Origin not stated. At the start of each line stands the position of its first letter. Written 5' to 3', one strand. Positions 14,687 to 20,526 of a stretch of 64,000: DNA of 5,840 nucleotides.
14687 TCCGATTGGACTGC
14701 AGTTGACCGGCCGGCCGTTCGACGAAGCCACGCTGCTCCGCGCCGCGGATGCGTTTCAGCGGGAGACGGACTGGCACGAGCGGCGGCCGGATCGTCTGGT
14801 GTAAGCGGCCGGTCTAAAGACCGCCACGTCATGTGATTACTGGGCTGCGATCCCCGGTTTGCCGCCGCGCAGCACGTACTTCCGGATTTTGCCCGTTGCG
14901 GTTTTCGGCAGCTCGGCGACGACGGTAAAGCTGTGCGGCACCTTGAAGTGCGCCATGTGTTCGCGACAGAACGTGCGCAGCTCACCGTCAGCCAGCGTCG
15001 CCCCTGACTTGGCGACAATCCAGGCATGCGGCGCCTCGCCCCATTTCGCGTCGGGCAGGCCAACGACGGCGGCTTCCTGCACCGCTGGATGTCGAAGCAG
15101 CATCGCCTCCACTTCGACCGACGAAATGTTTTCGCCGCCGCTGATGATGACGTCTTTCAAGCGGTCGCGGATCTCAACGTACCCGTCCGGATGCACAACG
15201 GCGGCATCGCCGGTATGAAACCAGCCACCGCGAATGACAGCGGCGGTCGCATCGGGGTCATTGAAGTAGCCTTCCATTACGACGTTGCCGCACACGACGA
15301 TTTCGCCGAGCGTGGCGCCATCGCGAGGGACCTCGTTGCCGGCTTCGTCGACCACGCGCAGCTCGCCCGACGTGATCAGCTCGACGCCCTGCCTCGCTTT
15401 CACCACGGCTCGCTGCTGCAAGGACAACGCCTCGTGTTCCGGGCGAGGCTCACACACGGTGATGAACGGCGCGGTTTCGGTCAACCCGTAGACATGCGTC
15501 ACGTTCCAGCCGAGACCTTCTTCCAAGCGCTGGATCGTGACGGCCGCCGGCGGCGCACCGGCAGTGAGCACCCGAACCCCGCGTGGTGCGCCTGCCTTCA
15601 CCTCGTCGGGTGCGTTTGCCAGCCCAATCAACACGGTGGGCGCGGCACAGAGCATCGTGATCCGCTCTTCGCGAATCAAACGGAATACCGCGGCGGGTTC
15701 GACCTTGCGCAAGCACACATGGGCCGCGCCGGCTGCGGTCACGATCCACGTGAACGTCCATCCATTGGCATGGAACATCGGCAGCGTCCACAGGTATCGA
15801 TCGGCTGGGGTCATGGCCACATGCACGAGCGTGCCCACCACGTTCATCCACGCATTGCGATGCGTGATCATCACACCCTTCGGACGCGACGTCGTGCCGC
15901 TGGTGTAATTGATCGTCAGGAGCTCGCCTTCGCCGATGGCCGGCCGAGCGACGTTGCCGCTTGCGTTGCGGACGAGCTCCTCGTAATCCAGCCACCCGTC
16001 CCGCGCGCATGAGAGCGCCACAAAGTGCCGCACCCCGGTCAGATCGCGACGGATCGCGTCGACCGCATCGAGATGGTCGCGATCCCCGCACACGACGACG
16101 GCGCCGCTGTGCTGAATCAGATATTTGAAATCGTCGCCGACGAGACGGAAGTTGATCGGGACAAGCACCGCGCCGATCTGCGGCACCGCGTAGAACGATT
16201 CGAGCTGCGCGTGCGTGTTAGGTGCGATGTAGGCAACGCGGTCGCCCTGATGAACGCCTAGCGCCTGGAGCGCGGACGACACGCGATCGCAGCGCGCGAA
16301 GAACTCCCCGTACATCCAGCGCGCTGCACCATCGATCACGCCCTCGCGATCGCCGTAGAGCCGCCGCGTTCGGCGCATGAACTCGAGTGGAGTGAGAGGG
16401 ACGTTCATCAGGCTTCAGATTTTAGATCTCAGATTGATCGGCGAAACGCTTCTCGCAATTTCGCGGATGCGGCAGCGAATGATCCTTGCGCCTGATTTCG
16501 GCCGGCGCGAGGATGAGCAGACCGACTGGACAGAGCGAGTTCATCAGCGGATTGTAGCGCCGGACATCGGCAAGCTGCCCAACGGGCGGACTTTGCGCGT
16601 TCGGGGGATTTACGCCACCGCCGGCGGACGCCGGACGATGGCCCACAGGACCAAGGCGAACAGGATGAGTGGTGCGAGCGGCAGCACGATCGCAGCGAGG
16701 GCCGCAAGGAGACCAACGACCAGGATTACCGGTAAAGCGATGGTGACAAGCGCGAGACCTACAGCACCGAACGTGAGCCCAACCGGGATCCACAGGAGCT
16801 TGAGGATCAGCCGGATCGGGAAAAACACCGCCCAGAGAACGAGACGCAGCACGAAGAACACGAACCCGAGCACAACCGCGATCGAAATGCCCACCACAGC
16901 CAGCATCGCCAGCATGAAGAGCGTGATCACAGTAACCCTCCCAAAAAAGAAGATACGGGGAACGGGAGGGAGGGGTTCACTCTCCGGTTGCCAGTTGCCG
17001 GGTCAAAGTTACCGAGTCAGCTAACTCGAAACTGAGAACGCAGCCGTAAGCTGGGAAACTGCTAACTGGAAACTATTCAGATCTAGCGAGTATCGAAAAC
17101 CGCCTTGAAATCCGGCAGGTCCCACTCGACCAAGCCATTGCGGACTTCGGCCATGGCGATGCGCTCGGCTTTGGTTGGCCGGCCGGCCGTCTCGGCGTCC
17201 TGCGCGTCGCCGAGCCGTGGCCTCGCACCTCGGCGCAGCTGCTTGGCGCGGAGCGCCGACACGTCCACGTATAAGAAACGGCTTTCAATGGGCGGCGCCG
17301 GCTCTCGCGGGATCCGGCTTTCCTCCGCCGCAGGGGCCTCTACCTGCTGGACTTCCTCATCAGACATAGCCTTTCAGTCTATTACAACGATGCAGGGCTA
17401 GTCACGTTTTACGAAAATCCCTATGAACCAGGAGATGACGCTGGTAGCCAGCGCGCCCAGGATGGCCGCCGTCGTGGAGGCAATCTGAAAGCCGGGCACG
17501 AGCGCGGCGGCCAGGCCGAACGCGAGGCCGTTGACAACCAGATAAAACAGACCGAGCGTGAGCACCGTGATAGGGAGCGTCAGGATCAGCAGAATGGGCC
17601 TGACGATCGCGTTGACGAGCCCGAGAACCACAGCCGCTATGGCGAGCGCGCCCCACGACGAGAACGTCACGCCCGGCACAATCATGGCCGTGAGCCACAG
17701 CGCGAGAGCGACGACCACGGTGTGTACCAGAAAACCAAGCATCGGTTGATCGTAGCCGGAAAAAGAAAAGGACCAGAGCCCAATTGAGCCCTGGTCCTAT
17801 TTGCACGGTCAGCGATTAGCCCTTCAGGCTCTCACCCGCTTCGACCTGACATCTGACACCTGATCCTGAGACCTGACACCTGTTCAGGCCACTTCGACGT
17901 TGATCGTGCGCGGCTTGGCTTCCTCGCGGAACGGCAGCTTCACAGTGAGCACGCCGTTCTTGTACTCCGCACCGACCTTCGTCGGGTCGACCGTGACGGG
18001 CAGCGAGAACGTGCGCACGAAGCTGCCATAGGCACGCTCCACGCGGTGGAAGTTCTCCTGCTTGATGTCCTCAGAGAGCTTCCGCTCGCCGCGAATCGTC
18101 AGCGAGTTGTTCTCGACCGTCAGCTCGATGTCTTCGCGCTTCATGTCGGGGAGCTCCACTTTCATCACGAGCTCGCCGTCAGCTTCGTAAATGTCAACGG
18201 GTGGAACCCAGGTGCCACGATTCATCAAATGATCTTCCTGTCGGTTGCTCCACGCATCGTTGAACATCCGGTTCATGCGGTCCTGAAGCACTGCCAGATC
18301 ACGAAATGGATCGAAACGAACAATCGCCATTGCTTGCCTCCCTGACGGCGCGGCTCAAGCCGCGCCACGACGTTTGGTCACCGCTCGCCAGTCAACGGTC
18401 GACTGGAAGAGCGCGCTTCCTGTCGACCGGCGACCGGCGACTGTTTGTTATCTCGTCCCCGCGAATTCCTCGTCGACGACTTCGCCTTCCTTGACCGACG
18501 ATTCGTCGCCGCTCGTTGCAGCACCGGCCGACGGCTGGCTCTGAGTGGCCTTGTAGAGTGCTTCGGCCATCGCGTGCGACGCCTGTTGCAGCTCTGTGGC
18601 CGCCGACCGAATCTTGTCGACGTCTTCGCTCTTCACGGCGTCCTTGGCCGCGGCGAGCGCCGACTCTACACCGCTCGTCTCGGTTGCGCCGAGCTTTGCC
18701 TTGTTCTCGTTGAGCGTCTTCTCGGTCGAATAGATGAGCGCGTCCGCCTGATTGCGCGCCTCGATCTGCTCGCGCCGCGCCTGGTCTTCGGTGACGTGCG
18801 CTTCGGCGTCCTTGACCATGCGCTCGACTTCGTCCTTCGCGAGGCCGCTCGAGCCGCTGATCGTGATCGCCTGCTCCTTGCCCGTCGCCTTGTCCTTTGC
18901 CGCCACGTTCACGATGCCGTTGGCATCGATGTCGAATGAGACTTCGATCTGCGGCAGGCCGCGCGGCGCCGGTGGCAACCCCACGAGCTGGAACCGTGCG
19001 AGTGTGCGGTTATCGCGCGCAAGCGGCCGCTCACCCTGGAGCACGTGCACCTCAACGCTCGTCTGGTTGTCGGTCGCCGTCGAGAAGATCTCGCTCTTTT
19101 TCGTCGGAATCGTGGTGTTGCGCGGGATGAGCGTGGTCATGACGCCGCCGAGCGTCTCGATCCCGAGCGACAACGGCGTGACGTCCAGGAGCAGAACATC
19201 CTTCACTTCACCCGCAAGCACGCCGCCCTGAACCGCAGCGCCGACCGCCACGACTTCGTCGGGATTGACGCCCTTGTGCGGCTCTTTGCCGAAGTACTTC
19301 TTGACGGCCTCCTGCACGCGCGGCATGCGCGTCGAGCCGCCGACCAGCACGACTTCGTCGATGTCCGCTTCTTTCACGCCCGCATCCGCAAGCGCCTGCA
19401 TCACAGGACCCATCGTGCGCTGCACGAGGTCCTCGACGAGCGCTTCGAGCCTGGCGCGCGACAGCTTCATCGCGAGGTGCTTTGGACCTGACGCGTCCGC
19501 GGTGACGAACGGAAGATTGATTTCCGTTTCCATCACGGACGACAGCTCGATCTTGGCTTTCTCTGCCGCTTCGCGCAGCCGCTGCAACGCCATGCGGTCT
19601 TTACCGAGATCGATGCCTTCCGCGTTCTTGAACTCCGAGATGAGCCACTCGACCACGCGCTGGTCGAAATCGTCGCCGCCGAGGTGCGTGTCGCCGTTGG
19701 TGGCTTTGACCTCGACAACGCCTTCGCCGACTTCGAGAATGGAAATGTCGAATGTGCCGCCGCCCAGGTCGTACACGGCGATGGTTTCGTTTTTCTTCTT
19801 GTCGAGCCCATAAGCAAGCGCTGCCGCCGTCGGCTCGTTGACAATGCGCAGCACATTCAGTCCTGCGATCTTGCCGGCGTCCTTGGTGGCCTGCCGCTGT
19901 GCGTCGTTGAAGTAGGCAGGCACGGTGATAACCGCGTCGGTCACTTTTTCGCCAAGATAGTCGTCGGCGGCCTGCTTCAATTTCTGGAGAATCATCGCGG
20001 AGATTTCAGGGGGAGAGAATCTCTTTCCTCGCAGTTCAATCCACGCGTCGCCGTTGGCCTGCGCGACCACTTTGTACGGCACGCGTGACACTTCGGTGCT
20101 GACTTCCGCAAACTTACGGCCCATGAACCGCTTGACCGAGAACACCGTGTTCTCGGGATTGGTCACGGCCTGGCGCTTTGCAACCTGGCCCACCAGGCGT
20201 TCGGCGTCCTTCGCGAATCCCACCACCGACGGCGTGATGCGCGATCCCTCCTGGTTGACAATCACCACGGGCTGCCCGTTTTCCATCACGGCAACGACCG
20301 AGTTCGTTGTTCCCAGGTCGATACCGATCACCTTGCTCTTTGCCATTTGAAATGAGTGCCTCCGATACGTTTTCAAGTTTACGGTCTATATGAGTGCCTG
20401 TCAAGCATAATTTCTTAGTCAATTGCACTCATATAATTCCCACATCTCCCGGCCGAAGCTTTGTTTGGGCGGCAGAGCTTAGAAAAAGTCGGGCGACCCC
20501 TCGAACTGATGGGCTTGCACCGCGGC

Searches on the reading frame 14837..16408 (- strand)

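Call 18: search_protein_families(library=pfam, proteins=[window:14837-16408:-])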
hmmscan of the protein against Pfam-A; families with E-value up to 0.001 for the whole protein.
window:14837-16408:- (523 aa): 2 families
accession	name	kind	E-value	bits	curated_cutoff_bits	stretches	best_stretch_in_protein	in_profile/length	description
PF00501.34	AMP-binding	-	3.6e-78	263.5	29.9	1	16-382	6-384/384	AMP-binding enzyme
PF13193.12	AMP-binding_C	-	1.2e-22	81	24.5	1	432-507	1-76/76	AMP-binding enzyme C-terminal domain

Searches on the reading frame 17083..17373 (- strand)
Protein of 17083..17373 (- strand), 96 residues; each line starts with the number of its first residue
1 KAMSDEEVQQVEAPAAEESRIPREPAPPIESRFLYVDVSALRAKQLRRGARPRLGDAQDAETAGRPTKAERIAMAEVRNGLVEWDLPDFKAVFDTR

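Call 18: search_protein_families(library=pfam, proteins=[window:17083-17373:-])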
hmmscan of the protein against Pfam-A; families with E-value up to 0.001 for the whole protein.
window:17083-17373:- (96 aa): 1 family
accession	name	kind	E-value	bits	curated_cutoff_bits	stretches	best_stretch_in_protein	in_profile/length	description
PF01192.27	RNA_pol_Rpb6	-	0.00023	21.6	26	1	28-82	5-51/53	RNA polymerase Rpb6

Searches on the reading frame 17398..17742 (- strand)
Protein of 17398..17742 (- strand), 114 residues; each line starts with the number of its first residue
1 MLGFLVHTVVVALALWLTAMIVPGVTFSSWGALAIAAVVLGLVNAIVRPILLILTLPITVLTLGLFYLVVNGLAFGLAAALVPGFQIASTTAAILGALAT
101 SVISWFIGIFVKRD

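Call 18: search_protein_families(library=pfam, proteins=[window:17398-17742:-])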
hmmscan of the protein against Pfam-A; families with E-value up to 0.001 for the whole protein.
window:17398-17742:- (114 aa): 1 family
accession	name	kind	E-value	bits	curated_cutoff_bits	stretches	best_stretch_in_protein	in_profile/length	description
PF04020.18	Phage_holin_4_2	-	8.8e-31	107.1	28.8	1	3-106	2-105/105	Mycobacterial 4 TMS phage holin, superfamily IV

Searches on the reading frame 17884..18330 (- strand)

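Call 18: search_protein_families(library=pfam, proteins=[window:17884-18330:-])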
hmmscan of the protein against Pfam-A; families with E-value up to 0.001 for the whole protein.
window:17884-18330:- (148 aa): 2 families
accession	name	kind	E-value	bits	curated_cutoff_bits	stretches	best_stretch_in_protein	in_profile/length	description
PF00011.27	HSP20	-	1.3e-24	86.6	20.8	1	46-145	1-101/102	Hsp20/alpha crystallin family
PF17886.7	ArsA_HSP20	-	2.1e-09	37.2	22.5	1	51-131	1-62/63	HSP20-like domain found in ArsA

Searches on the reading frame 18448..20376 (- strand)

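Call 18: search_protein_families(library=pfam, proteins=[window:18448-20376:-])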
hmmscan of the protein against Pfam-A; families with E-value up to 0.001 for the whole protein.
window:18448-20376:- (642 aa): 3 families
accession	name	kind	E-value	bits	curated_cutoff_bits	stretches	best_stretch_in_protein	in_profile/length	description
PF00012.26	HSP70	-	9.2e-272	903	20.6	1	16-608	1-598/599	Hsp70 protein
PF06723.19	MreB_Mbl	-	1.9e-19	70.2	27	1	130-381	79-316/327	MreB/Mbl protein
PF14450.12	FtsA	-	0.00041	21.1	31.8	0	202-365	3-106/127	Cell division protein FtsA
